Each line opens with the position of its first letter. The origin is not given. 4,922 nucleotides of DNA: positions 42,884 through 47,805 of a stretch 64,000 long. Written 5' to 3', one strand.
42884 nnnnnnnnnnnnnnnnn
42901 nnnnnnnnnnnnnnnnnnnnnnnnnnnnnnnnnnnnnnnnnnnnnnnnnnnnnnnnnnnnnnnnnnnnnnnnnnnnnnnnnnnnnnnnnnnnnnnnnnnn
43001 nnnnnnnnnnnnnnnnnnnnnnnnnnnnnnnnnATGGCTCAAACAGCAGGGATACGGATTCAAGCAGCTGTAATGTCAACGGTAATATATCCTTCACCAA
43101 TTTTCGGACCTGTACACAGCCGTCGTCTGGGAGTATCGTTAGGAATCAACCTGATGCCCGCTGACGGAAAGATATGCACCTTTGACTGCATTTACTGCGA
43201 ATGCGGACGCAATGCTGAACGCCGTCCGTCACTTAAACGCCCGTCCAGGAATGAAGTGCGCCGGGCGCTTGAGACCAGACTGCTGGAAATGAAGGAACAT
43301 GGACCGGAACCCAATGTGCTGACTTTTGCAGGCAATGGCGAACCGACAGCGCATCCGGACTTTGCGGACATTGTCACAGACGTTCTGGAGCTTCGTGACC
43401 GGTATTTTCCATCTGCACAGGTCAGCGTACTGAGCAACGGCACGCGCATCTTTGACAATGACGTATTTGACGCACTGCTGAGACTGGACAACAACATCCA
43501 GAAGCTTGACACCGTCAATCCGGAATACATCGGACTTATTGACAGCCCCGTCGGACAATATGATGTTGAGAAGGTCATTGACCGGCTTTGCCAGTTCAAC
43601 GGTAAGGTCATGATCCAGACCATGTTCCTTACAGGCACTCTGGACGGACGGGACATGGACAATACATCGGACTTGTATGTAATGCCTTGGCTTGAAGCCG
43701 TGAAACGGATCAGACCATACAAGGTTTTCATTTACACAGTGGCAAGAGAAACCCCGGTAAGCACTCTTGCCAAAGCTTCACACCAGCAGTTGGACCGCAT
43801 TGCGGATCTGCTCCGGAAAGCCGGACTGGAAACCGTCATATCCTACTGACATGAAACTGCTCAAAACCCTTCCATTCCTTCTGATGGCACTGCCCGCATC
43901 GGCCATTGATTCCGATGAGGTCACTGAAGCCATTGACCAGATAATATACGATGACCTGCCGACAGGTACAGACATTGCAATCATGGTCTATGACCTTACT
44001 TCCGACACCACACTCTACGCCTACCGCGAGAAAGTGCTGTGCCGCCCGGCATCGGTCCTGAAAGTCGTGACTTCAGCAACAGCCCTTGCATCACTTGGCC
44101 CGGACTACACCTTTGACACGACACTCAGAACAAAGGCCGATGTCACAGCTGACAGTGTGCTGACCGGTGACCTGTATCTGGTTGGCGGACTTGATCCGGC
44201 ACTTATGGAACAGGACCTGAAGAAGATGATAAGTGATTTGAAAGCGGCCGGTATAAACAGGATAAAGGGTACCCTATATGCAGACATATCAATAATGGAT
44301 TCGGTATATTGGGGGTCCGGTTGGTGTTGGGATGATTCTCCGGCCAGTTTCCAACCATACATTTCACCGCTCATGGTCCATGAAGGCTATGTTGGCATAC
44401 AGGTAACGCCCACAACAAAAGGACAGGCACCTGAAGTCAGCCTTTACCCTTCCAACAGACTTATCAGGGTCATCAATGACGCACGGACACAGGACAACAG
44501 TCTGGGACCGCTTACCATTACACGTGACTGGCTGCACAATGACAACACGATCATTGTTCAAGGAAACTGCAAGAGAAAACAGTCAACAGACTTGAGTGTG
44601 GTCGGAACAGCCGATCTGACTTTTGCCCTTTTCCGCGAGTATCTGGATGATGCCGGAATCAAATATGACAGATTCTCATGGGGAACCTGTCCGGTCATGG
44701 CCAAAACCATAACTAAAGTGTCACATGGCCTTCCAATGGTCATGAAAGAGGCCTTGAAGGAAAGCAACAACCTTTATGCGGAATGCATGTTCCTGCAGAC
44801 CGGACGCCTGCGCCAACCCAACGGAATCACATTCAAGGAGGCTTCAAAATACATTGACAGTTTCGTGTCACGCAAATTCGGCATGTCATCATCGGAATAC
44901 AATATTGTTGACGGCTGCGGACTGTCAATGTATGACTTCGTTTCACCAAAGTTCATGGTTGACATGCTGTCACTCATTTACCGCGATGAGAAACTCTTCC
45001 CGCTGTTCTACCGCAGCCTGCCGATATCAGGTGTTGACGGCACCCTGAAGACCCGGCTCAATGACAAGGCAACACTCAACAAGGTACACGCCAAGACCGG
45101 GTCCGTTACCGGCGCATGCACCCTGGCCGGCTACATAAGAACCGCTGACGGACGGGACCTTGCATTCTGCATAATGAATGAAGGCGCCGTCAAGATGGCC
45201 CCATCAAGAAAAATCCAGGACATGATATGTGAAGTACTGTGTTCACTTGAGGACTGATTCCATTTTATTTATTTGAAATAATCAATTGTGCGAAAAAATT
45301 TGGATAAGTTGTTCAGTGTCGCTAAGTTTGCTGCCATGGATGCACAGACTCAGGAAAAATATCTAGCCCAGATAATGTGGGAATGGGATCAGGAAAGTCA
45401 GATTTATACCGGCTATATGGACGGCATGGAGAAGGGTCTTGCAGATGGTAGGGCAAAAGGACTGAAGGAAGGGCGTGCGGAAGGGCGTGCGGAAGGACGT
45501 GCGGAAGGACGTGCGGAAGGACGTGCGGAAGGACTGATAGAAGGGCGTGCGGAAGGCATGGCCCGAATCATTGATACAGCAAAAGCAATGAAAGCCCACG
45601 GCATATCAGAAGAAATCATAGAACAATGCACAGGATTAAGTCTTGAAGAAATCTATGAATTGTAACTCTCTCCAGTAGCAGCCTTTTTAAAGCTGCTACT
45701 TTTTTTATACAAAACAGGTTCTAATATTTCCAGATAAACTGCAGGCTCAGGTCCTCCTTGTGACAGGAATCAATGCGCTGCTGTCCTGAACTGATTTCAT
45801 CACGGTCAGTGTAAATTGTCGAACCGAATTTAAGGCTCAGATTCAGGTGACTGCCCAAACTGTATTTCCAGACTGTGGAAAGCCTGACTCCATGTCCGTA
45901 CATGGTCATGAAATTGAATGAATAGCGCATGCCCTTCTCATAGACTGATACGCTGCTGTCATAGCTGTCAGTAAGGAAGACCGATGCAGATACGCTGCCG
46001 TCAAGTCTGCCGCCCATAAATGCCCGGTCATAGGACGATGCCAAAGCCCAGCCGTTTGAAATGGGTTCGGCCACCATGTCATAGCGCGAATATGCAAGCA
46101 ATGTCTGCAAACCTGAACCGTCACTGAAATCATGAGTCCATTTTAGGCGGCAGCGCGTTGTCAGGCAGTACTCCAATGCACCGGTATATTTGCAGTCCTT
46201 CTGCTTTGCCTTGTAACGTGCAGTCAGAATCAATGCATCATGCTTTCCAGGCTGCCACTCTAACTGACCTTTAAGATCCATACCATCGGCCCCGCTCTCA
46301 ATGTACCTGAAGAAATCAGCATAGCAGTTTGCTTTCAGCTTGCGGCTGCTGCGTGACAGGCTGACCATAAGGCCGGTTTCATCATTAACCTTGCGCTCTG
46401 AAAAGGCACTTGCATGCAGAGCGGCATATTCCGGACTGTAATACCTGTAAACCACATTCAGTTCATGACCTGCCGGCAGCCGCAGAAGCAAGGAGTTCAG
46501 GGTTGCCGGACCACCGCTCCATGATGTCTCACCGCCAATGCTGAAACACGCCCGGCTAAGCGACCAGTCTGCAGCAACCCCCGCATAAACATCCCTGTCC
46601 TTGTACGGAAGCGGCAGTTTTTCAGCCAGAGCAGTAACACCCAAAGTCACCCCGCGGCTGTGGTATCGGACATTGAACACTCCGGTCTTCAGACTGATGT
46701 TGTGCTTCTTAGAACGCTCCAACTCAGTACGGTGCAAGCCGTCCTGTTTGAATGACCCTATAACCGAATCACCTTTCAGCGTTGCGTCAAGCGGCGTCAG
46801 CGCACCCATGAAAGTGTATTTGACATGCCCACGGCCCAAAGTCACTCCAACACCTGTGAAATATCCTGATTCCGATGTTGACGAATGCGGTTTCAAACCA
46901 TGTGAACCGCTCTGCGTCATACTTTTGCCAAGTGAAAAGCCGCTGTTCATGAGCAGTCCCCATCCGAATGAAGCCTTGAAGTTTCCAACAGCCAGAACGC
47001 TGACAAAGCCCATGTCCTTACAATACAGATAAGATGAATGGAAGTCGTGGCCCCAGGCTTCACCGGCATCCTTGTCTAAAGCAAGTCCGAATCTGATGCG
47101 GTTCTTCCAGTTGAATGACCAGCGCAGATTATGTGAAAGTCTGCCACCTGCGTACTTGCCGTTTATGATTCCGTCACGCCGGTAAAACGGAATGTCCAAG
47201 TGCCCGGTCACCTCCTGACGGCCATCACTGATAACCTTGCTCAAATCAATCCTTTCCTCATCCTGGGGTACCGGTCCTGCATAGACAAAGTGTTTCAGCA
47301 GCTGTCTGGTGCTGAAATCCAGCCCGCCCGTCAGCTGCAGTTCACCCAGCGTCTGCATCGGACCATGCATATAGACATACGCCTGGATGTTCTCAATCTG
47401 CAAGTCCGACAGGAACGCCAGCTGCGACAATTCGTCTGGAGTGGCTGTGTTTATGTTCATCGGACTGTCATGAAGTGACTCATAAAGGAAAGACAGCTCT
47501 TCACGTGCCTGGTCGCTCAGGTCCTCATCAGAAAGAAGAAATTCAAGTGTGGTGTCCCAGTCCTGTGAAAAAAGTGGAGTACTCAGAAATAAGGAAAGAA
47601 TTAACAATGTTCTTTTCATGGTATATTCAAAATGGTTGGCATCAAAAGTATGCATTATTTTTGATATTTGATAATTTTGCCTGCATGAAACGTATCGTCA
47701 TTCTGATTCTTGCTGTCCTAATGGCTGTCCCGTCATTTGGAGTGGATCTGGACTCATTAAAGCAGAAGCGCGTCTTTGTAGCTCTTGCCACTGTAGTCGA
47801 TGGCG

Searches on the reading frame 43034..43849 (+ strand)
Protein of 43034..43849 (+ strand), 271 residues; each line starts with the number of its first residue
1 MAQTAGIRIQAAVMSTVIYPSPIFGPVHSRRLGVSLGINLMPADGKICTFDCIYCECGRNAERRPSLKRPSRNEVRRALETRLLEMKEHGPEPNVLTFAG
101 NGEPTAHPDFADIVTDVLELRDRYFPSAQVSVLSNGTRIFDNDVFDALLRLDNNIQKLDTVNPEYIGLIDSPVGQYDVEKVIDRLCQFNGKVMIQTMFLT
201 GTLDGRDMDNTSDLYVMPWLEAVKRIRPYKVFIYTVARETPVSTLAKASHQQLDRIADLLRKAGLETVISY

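Call 27: search_protein_families(library=pfam, proteins=[window:43034-43849:+], max_evalue=0.0001)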
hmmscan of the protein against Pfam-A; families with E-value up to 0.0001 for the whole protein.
window:43034-43849:+ (271 aa): 1 family
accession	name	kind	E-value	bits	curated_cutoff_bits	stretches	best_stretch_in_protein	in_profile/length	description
PF04055.27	Radical_SAM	-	1e-10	42.5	29.5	1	46-201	5-153/166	Radical SAM superfamily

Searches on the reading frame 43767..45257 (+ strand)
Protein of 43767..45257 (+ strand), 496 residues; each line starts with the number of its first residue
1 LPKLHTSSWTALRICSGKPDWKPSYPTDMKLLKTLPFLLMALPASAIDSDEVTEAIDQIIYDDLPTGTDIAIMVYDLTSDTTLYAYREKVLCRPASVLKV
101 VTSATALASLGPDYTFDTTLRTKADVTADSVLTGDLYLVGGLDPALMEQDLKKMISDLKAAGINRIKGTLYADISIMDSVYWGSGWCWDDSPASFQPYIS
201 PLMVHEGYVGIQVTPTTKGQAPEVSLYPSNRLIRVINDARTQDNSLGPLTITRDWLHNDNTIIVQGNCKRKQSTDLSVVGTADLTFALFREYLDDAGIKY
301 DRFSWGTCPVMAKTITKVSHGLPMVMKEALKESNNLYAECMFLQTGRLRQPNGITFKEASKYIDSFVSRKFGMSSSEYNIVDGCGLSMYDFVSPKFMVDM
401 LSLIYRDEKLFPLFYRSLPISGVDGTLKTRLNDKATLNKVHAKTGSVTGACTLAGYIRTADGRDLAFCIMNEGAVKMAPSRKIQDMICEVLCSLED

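Call 27: search_protein_families(library=pfam, proteins=[window:43767-45257:+], max_evalue=0.0001)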
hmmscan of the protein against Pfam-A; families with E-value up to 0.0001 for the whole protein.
window:43767-45257:+ (496 aa): 1 family
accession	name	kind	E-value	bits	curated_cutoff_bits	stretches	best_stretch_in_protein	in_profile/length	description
PF02113.21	Peptidase_S13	-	3.9e-84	283.4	22.8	1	53-488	2-438/444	D-Ala-D-Ala carboxypeptidase 3 (S13) family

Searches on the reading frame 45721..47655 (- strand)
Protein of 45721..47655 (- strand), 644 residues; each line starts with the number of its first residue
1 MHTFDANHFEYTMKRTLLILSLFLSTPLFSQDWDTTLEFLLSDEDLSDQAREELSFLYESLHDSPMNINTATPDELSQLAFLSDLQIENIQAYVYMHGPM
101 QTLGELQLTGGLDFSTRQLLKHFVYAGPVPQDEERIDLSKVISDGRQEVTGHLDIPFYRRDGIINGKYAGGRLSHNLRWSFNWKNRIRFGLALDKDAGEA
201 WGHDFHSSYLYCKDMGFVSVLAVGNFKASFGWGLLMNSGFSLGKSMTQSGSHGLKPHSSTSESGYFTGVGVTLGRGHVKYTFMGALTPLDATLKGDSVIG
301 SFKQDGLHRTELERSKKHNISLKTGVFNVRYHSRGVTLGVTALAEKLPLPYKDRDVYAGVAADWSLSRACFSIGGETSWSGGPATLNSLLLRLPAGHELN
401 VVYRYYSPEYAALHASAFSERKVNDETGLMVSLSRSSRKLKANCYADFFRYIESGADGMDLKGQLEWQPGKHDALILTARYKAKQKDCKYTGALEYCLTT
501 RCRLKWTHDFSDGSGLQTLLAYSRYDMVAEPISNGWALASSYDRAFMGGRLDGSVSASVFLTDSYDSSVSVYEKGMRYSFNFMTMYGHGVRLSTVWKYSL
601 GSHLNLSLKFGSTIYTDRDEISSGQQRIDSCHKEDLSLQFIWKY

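Call 27: search_protein_families(library=pfam, proteins=[window:45721-47655:-], max_evalue=0.0001)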
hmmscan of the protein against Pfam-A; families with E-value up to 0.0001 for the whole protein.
window:45721-47655:- (644 aa): 1 family
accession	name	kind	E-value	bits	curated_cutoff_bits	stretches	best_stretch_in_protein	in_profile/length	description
PF12836.13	HHH_3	-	1.3e-06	28.8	27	1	66-124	6-64/65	Helix-hairpin-helix motif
